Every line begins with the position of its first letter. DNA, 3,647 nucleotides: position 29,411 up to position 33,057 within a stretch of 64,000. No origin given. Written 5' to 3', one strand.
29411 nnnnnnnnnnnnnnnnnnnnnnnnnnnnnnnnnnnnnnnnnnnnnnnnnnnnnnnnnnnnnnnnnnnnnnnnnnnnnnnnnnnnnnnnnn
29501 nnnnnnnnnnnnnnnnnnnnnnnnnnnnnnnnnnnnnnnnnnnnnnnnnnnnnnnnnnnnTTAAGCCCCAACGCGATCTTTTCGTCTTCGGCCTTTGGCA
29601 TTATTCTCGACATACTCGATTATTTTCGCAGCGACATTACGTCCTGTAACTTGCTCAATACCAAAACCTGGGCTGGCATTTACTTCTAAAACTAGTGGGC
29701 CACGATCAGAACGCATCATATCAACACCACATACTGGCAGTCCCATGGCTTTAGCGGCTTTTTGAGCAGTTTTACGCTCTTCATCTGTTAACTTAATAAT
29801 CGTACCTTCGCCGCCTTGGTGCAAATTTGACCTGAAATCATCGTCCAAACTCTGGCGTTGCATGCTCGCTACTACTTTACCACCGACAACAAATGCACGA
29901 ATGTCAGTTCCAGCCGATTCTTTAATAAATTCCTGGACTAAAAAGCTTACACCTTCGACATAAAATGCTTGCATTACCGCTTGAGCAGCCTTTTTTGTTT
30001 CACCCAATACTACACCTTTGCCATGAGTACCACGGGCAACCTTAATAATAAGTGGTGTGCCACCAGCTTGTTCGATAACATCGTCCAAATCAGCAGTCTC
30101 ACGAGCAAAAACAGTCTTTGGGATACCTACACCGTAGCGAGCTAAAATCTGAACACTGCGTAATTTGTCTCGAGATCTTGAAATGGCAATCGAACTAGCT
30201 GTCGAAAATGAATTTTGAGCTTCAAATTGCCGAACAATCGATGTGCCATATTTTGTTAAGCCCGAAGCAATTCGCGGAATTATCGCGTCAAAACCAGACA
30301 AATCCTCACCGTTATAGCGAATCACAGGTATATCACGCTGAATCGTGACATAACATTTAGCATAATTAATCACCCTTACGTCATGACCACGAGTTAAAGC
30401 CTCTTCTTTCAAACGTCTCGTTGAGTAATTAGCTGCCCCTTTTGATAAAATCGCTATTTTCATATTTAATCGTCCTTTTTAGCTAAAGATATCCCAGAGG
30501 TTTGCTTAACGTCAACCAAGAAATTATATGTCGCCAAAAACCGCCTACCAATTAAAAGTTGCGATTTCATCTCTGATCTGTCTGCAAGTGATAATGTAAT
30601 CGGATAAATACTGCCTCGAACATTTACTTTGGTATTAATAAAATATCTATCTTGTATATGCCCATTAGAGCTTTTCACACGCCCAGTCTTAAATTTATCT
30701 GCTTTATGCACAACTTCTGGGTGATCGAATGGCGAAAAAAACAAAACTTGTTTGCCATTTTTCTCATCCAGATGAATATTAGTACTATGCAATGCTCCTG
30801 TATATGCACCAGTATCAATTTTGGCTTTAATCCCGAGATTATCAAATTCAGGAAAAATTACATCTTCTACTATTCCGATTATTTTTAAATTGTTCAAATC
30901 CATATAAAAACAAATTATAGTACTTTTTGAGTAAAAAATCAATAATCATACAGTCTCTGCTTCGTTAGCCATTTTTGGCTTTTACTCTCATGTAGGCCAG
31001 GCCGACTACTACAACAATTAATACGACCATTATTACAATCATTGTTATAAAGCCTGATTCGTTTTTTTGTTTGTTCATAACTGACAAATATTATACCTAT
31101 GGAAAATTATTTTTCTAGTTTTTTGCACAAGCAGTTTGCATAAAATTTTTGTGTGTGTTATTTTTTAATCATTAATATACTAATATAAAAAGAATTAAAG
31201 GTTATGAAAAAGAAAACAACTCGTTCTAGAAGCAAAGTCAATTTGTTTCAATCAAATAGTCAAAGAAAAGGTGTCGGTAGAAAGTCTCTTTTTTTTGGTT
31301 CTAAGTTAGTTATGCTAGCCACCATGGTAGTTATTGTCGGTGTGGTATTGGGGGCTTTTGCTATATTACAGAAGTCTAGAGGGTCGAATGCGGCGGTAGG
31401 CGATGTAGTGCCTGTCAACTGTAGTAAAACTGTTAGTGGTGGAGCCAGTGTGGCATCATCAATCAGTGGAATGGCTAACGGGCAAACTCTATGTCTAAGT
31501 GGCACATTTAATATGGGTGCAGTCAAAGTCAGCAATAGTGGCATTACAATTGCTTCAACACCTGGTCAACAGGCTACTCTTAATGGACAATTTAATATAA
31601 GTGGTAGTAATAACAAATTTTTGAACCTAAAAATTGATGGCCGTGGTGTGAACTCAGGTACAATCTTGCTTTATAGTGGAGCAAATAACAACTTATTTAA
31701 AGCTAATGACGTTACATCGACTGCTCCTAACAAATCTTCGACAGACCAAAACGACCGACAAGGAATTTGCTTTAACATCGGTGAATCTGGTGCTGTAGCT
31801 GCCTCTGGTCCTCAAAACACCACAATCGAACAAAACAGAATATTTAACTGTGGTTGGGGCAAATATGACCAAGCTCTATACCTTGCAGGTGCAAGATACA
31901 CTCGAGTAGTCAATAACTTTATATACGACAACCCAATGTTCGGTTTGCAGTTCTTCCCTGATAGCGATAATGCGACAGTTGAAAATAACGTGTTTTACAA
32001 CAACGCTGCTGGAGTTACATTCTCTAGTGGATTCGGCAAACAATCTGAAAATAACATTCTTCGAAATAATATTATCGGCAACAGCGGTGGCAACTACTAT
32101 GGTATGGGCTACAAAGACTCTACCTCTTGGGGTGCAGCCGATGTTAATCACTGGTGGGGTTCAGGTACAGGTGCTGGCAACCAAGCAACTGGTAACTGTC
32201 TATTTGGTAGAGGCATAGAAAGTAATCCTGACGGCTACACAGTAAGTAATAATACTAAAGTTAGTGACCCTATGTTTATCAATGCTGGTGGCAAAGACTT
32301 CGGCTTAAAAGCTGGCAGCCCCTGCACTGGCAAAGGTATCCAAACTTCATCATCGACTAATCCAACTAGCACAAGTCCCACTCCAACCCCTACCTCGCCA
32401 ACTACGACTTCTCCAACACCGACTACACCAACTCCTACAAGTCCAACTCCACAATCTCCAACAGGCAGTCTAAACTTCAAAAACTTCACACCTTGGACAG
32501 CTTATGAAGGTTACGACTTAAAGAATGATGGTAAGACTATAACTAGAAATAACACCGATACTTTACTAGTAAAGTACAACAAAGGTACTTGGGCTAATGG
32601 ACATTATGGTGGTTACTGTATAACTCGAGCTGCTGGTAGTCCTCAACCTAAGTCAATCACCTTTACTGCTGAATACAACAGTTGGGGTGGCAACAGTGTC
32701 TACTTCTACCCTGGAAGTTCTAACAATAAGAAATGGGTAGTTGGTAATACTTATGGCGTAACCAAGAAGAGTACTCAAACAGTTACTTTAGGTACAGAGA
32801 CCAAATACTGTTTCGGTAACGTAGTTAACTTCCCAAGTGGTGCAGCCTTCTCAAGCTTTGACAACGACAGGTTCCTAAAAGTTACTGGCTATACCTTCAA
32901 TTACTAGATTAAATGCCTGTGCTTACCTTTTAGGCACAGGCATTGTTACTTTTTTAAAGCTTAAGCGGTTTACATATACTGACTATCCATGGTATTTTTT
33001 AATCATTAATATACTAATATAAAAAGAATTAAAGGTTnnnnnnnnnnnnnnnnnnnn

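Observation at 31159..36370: Three tandem secreted glycan-enzyme genes assembled from base-identical shuffled modules; the middle gene is a clean chimera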

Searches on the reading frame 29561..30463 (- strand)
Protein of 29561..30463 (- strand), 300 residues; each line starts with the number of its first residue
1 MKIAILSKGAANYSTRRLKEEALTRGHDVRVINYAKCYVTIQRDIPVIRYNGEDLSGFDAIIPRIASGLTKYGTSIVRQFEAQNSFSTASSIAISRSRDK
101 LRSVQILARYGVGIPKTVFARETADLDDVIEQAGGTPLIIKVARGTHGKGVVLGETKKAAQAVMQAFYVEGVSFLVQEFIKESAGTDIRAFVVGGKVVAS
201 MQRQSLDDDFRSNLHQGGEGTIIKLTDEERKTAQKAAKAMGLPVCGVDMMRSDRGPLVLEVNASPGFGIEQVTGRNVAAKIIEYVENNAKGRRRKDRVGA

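Call 41: search_protein_families(library=pfam, proteins=[window:29561-30463:-], max_evalue=0.001)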
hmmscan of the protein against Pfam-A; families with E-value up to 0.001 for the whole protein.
window:29561-30463:- (300 aa): 6 families
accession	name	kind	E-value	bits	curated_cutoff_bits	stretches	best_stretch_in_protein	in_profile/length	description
PF08443.16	RimK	-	3.2e-57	193.6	21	1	98-285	2-188/188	RimK-like ATP-grasp domain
PF18030.7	Rimk_N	-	1.8e-33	115.1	26.4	1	1-94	1-94/94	RimK PreATP-grasp domain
PF02955.21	GSH-S_ATP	-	2e-17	63.6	23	1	113-272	11-170/175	Prokaryotic glutathione synthetase, ATP-grasp domain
PF02655.19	ATP-grasp_3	-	5.4e-12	46.5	23.2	1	99-263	3-155/160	ATP-grasp domain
PF14397.11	ATPgrasp_ST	-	1.2e-09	38.2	31.4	1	231-281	220-272/278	Sugar-transfer associated ATP-grasp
PF14243.11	R2K_3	-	0.00012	22.8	26.3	1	124-263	36-150/169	ATP-grasp domain, R2K clade family 3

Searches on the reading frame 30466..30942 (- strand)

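Call 41: search_protein_families(library=pfam, proteins=[window:30466-30942:-], max_evalue=0.001)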
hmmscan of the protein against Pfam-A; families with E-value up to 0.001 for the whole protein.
window:30466-30942:- (158 aa): 1 family
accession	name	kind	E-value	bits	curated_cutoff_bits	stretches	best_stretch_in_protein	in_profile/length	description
PF05618.17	Zn_protease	-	5e-17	62.5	27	1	21-147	1-131/138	Putative ATP-dependent zinc protease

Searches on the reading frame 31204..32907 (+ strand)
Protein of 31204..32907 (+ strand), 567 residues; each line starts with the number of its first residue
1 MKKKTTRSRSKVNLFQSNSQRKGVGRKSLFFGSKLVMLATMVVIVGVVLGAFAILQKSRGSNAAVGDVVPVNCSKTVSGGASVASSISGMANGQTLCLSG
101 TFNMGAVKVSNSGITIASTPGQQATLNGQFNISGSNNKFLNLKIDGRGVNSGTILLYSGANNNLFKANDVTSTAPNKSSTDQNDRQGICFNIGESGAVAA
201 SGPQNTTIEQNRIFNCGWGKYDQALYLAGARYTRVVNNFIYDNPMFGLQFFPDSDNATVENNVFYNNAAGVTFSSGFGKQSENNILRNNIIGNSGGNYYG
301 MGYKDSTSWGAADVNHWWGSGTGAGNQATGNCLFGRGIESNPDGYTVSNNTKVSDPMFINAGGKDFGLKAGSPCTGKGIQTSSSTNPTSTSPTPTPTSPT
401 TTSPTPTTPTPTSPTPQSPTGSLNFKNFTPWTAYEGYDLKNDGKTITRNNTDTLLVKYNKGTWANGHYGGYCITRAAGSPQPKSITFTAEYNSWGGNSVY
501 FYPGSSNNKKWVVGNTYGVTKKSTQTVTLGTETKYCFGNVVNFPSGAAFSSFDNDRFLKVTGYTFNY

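Call 5: search_protein_families(library=pfam, proteins=[window:31204-32907:+], max_evalue=0.1)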
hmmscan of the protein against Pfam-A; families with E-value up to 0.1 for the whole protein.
window:31204-32907:+ (567 aa): 1 family
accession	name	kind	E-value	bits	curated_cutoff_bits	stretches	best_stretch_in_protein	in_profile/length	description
PF13229.12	Beta_helix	-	1.8e-08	34.6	25.9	1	128-298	7-143/158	Right handed beta helix region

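Call 6: search_protein_families(library=ncbifam, proteins=[window:31204-32907:+], max_evalue=0.1)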
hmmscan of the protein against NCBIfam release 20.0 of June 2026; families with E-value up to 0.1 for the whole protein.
window:31204-32907:+ (567 aa): 1 family
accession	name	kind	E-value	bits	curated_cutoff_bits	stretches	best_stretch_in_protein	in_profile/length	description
TIGR04247.1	NosD_copper_fam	subfamily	4.9e-05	22.1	300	1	204-320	202-310/377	nitrous oxide reductase family maturation protein NosD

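Call 23: find_encoding_contigs(protein=window:31204-32907:+, flank=10000, max_places=10)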
Protein window:31204-32907:+ (567 aa): no gene with exactly this product is on record in the collection.

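Call 30: search_solved_structures(query=window:31204-32907:+, max_evalue=1)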
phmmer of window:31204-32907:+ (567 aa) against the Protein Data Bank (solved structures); distinct sequences matched with E-value up to 1: 1.
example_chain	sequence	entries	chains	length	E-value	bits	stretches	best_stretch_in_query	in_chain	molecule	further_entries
8fy5_C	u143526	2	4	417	0.34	12.6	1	394-487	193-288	Lysosome-associated membrane glycoprotein 1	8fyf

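Call 50: find_homologous_proteins(query=window:31204-32907:+)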
Query window:31204-32907:+ (567 aa): 3 proteins with E <= 0.001 among 8000 candidates.
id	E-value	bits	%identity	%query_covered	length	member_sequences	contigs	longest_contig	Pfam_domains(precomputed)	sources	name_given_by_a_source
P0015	1.1e-229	782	100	61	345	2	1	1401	PF13229.13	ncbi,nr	ncbi:right-handed parallel beta-helix repeat-containing protein, partial [Candidatus Saccharibacteri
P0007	1.2e-172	594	52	98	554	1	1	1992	PF13229.13,PF05048.20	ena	-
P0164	1.6e-97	346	47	67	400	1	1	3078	PF13229.13,PF05048.20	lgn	-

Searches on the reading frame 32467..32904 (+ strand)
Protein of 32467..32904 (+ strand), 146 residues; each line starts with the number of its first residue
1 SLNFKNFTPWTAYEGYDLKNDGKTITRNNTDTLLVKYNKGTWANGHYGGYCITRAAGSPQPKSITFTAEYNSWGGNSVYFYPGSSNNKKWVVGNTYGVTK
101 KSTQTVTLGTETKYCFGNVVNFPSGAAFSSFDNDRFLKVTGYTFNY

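Call 55: find_homologous_proteins(query=window:32467-32904:+, max_evalue=0.01)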
Query seq(146 aa): 5 candidates shared short words with the query, none scored E <= 0.01.

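Call 70: search_solved_structures(query=A5, max_evalue=10)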
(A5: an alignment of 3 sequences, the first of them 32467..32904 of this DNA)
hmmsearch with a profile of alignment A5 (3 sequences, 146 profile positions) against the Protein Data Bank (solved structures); distinct sequences matched with E-value up to 10: 2.
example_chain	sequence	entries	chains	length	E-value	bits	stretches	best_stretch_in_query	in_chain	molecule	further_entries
6fhw_A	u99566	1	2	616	0.2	14.7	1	57-98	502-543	Glucoamylase P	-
2z31_B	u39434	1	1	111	1.4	11.9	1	51-83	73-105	T-cell receptor beta-chain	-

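Call 77: predict_structure(alignment_id=A3)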
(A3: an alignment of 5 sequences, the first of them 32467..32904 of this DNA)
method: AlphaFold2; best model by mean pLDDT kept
length: 146 residues; sequences in the alignment: 5
mean_pLDDT: 74.3   pTM: 0.70
mean pLDDT of the five models: 74.3, 70.6, 67.2, 63.1, 62.2
residues with pLDDT >= 90: 11; 70-90: 93; 50-70: 32; < 50: 10
segments of 3 or more residues with pLDDT < 50: 1-3, 17-22
pLDDT, mean of each block of 10 residues (from residue 1): 56 56 52 77 75 80 89 73 73 83 89 80 69 81 84
secondary structure, 60 per line:
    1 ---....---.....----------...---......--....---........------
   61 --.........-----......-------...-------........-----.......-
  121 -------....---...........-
elements in order: E11-15 E26-28 E32-37 E40-43 E47-54 E63-71 E77-82 E90-92 E100-107 E113-119 E128-131 E135-145
